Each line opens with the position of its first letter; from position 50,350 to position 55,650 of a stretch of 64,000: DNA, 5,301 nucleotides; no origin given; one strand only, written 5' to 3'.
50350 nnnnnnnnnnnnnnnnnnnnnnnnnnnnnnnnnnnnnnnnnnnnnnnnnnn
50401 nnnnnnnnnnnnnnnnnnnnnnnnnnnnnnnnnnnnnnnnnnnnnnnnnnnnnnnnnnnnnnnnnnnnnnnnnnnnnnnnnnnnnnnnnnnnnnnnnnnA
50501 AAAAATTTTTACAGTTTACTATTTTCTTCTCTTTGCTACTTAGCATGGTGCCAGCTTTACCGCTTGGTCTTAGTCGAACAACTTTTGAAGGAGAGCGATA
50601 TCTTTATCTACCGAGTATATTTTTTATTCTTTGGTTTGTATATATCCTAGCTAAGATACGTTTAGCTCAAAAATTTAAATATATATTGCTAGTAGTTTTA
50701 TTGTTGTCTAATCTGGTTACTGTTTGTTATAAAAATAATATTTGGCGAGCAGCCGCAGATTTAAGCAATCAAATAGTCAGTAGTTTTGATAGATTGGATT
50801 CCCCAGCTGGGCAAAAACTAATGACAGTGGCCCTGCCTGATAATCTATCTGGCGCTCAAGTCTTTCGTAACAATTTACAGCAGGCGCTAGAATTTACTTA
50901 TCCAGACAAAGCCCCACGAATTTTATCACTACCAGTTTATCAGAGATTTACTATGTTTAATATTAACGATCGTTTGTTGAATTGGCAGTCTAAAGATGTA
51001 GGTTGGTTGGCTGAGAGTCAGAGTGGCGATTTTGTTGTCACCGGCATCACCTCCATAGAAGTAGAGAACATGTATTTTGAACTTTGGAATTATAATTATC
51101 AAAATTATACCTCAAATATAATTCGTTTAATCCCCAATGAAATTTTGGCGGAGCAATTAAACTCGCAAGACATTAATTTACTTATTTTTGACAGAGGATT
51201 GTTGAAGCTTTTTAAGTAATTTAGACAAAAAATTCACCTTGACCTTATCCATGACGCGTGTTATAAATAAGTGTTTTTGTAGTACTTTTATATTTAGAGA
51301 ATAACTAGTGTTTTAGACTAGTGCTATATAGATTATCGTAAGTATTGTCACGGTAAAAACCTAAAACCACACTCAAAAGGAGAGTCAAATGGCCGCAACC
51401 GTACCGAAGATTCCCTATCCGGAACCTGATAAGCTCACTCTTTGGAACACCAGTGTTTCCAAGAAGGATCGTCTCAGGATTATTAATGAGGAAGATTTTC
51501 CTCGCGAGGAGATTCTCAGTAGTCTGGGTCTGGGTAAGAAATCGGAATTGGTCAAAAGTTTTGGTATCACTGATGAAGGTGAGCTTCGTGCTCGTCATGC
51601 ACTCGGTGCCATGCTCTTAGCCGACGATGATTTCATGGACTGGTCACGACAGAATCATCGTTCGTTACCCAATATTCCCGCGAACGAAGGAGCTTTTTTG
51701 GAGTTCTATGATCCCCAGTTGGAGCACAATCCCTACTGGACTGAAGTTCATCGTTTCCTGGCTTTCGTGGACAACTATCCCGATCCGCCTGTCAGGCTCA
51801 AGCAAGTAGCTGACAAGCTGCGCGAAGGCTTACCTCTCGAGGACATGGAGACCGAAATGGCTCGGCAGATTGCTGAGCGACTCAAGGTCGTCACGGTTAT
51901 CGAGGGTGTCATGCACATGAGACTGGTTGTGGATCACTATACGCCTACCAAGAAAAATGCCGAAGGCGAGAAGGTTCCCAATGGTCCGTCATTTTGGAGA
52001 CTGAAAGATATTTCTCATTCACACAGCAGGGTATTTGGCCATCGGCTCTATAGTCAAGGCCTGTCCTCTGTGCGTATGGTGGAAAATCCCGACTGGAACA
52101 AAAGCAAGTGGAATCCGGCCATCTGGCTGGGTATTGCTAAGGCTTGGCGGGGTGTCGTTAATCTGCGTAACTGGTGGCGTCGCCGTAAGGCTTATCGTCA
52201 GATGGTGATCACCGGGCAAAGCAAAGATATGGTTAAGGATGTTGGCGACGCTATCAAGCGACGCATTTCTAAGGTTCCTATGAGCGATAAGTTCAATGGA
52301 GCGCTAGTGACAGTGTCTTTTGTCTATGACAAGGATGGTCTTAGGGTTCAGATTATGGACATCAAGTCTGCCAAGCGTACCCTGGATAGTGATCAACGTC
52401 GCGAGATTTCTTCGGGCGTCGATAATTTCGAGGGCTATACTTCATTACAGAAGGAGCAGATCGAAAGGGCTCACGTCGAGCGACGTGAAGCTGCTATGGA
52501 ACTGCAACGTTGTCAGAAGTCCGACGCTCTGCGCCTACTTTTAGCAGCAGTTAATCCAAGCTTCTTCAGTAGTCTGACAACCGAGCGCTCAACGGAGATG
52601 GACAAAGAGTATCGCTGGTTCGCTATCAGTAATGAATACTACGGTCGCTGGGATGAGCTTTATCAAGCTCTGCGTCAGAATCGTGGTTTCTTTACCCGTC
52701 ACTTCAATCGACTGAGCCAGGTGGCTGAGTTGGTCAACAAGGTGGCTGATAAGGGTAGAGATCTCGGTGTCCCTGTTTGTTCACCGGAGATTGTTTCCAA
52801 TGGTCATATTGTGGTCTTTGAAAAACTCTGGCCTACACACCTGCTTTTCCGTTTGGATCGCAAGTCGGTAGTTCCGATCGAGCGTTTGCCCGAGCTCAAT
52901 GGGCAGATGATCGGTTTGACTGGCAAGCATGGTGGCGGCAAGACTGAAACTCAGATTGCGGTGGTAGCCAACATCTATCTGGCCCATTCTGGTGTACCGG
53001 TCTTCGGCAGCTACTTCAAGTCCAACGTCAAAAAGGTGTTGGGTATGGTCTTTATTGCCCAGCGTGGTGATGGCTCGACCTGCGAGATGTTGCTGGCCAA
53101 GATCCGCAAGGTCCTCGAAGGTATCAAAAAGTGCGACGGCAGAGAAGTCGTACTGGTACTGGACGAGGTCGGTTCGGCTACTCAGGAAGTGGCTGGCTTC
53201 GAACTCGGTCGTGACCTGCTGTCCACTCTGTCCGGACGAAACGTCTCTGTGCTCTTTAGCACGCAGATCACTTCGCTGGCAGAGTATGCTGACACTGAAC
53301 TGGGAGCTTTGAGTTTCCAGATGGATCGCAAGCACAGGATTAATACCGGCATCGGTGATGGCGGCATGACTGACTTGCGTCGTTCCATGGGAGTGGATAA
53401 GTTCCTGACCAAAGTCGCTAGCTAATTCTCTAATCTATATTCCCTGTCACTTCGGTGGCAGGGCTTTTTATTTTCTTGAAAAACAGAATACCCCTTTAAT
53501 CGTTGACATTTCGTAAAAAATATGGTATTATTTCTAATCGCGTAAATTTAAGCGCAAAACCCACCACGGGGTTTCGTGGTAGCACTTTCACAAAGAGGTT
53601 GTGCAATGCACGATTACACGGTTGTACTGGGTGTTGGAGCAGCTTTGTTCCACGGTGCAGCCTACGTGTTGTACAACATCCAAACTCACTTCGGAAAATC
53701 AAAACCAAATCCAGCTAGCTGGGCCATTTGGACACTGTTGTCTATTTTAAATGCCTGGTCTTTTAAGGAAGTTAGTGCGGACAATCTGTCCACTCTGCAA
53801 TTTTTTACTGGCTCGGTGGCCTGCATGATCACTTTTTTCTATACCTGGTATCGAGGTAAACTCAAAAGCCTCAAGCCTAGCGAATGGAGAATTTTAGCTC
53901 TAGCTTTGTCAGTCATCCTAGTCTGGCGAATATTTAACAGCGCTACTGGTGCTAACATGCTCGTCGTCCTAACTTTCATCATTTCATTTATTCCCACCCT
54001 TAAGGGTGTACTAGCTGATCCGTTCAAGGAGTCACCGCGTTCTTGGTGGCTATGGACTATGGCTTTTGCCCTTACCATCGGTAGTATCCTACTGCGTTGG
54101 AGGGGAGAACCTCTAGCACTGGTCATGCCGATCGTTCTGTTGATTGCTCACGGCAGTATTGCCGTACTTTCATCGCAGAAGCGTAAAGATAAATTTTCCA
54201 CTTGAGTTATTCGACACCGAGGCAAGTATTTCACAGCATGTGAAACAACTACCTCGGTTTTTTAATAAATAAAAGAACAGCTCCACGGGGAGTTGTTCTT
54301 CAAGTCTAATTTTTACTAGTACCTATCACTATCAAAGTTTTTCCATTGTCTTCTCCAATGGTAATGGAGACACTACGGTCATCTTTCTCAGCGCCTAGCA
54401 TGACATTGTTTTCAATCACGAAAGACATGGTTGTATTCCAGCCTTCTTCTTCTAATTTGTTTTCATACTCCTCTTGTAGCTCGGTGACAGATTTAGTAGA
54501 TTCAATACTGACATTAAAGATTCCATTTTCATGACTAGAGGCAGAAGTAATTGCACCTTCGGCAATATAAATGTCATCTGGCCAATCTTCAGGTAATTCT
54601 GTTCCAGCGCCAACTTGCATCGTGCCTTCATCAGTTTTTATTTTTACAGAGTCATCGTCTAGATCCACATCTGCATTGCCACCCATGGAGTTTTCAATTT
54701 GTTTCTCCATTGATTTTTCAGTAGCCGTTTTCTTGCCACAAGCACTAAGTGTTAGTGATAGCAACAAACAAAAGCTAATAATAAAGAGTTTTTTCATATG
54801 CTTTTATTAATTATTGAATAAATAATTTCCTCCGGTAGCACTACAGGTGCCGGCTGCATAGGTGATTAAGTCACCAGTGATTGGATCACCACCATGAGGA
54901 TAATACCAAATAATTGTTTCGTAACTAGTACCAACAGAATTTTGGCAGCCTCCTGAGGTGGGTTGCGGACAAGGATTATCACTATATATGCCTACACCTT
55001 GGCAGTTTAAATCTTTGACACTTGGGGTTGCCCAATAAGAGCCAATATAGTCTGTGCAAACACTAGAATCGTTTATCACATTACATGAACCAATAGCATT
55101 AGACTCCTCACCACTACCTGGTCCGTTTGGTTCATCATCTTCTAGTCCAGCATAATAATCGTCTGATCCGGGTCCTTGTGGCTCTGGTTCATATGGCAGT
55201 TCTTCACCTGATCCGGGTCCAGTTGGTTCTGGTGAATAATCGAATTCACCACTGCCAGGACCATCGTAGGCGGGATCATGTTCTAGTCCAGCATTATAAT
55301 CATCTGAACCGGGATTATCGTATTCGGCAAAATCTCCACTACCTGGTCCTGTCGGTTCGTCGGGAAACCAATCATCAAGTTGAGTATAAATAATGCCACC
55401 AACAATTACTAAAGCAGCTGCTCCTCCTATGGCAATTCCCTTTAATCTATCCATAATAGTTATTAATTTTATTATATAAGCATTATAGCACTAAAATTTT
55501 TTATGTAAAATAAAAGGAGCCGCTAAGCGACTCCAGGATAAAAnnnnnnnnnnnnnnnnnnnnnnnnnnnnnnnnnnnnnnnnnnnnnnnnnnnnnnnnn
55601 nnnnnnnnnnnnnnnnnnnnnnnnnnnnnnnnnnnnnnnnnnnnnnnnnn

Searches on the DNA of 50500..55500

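Call 76: search_rna_families(source=window, start=50500, end=55500, threshold=evalue, max_evalue=0.01)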
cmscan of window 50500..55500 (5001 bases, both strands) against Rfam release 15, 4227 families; matches with E-value up to 0.01: 0.
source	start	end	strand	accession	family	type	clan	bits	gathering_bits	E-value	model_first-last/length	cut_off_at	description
